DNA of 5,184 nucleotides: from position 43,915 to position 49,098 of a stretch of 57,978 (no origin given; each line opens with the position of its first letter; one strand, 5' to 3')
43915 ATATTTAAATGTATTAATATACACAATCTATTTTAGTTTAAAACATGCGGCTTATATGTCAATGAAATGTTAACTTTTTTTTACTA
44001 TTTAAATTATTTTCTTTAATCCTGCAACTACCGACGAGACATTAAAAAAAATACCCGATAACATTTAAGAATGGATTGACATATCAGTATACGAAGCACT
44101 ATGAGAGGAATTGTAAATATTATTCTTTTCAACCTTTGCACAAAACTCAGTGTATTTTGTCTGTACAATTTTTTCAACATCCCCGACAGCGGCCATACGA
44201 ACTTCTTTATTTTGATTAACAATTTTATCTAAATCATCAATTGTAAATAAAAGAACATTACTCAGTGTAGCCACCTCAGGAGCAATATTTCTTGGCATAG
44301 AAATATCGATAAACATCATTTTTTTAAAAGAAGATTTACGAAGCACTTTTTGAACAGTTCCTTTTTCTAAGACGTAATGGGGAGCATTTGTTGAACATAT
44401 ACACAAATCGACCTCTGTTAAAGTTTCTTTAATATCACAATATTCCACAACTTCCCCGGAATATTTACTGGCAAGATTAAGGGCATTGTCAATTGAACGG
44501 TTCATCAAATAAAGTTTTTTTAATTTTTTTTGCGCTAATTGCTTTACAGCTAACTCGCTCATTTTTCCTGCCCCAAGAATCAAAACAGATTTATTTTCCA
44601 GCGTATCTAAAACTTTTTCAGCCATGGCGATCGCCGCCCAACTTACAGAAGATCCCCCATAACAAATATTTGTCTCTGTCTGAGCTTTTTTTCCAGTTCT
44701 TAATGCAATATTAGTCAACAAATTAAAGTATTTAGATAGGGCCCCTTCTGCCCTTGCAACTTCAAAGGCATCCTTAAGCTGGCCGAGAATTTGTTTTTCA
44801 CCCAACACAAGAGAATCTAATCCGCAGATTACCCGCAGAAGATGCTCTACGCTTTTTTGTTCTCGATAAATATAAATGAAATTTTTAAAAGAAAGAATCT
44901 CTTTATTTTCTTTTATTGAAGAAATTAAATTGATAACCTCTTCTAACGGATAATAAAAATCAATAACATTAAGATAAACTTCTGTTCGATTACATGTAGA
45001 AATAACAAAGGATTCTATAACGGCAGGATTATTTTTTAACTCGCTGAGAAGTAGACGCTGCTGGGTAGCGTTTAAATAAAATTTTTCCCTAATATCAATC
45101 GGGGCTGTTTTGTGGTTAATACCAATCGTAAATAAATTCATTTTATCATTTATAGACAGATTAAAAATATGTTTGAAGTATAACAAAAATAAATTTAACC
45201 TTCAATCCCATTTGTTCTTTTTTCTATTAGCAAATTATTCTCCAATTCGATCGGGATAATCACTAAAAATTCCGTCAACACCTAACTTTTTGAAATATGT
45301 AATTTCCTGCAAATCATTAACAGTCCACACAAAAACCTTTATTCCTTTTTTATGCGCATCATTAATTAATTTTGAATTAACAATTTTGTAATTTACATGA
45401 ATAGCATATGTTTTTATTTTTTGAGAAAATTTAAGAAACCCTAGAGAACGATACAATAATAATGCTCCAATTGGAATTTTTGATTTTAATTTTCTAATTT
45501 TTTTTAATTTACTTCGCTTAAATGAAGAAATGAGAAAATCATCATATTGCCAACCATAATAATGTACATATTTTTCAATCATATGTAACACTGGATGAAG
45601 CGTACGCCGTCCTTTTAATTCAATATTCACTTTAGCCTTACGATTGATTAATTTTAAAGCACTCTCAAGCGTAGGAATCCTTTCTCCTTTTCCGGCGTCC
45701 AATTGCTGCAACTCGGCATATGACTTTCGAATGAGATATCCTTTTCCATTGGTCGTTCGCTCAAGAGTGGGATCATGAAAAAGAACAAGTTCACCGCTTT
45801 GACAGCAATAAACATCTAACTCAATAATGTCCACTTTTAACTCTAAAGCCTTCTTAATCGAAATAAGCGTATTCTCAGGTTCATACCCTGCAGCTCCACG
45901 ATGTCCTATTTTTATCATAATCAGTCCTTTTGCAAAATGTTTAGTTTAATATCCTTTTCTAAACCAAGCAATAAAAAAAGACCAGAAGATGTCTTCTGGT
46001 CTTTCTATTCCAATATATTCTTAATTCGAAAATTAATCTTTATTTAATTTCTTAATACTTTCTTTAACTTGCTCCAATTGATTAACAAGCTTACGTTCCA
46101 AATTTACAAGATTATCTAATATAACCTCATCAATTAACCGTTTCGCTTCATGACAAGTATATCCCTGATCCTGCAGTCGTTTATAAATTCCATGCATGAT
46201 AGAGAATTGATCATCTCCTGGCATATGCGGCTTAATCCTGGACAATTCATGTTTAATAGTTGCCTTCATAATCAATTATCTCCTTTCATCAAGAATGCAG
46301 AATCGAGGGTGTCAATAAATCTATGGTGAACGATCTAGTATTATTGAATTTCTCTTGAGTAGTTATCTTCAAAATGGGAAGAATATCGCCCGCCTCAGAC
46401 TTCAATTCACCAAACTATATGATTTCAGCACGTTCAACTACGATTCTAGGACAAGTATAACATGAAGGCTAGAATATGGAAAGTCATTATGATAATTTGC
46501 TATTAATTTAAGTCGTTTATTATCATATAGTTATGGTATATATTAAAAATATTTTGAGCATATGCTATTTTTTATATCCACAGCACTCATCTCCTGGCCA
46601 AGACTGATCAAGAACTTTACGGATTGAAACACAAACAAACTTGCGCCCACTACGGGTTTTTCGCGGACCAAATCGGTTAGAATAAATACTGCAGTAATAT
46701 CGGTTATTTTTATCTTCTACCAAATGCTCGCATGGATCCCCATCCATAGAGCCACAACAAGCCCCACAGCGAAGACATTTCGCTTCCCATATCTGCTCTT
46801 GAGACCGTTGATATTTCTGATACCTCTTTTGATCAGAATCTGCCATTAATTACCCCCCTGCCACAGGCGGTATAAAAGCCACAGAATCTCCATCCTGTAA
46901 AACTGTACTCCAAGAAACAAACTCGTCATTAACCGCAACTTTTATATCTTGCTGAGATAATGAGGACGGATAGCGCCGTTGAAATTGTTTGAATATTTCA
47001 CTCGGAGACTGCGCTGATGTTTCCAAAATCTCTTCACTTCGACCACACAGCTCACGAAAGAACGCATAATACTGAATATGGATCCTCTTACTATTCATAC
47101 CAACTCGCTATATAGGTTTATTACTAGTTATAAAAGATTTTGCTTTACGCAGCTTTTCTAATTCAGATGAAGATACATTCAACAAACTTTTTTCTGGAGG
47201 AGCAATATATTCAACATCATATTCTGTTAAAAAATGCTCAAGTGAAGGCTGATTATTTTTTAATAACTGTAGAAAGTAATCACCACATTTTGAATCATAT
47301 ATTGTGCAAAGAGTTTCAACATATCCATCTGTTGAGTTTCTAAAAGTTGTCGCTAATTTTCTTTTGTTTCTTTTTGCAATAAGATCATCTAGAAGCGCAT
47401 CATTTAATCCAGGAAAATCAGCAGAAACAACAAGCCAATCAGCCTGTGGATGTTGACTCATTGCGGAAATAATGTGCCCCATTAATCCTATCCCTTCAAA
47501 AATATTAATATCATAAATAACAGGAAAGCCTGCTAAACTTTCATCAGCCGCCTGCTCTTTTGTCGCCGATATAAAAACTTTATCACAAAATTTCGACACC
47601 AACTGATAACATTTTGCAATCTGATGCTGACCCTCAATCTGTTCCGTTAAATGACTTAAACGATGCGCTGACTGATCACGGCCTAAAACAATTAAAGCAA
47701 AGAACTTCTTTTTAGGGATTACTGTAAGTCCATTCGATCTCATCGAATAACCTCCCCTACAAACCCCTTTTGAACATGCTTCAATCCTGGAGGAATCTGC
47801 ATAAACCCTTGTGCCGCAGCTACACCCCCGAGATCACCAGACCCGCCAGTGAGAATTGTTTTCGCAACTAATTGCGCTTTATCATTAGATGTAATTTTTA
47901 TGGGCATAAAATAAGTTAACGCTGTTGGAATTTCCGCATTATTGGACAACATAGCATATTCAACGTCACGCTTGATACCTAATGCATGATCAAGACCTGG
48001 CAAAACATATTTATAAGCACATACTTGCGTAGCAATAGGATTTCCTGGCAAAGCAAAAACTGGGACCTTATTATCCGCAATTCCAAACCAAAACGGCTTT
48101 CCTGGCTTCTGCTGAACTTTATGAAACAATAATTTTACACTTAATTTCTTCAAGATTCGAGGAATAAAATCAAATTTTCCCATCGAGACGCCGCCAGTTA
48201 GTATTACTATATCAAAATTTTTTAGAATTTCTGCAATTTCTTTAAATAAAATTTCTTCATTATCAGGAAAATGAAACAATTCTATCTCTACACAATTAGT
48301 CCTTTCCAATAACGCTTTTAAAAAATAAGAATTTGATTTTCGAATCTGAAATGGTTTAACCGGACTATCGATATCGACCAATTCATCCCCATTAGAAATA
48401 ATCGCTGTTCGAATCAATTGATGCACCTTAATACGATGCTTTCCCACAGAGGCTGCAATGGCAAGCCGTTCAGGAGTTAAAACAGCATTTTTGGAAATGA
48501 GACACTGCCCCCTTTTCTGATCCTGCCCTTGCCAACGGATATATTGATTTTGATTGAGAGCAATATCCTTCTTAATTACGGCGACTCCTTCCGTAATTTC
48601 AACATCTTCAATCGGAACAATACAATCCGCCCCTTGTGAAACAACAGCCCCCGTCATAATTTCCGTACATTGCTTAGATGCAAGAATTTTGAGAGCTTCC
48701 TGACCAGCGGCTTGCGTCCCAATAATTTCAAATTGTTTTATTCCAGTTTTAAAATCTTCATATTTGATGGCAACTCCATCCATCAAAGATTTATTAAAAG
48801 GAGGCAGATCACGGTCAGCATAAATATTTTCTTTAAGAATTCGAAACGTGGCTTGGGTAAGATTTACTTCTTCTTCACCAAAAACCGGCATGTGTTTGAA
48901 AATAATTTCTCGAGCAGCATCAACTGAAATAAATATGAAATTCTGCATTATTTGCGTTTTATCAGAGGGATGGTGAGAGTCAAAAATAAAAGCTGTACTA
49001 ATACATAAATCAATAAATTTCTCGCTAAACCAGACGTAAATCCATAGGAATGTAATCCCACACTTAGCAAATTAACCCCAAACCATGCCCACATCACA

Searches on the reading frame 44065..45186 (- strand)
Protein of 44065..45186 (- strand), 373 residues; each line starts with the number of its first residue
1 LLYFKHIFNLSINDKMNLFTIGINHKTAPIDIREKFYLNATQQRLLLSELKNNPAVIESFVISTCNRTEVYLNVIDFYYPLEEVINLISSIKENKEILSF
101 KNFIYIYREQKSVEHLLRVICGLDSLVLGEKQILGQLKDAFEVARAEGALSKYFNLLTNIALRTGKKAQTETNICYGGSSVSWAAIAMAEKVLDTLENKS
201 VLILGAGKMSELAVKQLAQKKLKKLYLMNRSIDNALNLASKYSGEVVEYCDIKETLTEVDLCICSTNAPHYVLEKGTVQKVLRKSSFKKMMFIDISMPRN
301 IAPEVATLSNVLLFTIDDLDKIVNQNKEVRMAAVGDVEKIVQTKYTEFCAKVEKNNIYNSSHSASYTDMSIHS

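Call 4: search_protein_families(library=pfam, proteins=[window:44065-45186:-], max_evalue=0.01)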
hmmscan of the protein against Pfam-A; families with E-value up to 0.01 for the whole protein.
window:44065-45186:- (373 aa): 2 families
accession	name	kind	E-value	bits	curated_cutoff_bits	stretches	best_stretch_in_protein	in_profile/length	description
PF05201.20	GlutR_N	-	2.8e-45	154.2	27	1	21-172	1-151/151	Glutamyl-tRNAGlu reductase, N-terminal domain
PF01488.26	Shikimate_DH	-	2.5e-39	135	24.3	1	188-322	2-138/138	Shikimate / quinate 5-dehydrogenase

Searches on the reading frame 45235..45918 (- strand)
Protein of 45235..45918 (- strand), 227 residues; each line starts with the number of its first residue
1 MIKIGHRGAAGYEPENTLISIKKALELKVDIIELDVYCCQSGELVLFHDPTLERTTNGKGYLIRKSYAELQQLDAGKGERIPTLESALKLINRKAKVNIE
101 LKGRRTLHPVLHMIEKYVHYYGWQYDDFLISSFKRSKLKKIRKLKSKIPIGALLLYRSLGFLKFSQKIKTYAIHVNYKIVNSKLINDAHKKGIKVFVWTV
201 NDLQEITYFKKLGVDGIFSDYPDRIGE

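Call 7: search_protein_families(library=pfam, proteins=[window:45235-45918:-], max_evalue=0.001)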
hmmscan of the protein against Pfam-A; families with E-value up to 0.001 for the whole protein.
window:45235-45918:- (227 aa): 2 families
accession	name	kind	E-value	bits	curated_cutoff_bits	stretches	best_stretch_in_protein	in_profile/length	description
PF03009.23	GDPD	-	1.1e-44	153.9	23.6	1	6-223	1-243/244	Glycerophosphoryl diester phosphodiesterase family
PF13653.12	GDPD_2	-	4.7e-06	27.3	27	1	194-223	1-30/30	Glycerophosphoryl diester phosphodiesterase family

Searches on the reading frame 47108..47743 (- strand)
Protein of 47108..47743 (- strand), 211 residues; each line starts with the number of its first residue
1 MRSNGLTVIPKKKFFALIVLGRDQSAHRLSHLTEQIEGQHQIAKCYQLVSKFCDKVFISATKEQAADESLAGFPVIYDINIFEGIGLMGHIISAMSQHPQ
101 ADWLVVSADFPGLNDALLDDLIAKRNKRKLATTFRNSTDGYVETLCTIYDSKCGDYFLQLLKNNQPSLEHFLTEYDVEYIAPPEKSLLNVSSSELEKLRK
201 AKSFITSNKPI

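Call 7: search_protein_families(library=pfam, proteins=[window:47108-47743:-], max_evalue=0.001)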
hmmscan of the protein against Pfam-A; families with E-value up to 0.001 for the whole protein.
window:47108-47743:- (211 aa): 1 family
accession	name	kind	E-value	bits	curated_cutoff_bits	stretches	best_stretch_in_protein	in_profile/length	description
PF12804.13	NTP_transf_3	-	4.4e-11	43.6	27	1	35-164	20-148/160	MobA-like NTP transferase domain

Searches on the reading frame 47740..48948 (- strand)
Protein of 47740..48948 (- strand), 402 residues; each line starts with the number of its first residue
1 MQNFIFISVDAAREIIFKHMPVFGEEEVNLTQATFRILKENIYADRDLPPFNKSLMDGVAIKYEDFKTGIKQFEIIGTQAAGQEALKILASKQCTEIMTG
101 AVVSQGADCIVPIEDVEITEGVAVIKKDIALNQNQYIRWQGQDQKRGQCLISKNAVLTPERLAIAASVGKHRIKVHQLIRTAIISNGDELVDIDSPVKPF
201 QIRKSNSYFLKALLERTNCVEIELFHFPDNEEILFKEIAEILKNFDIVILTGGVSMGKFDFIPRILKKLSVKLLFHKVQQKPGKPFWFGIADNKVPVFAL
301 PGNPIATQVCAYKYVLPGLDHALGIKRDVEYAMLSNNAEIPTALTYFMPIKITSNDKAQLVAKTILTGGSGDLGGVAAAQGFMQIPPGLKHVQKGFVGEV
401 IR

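Call 7: search_protein_families(library=pfam, proteins=[window:47740-48948:-], max_evalue=0.001)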
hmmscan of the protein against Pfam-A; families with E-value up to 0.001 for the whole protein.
window:47740-48948:- (402 aa): 3 families
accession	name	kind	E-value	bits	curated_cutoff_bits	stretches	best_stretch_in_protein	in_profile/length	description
PF03453.22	MoeA_N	-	4.7e-38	130.8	30.8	1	7-169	1-160/160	MoeA N-terminal region (domain I and II)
PF00994.29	MoCF_biosynth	-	1.7e-24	86.6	26.6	1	182-321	1-144/144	Probable molybdopterin binding domain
PF03454.20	MoeA_C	-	0.00012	22.6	22.1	1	345-396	15-65/72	MoeA C-terminal region (domain IV)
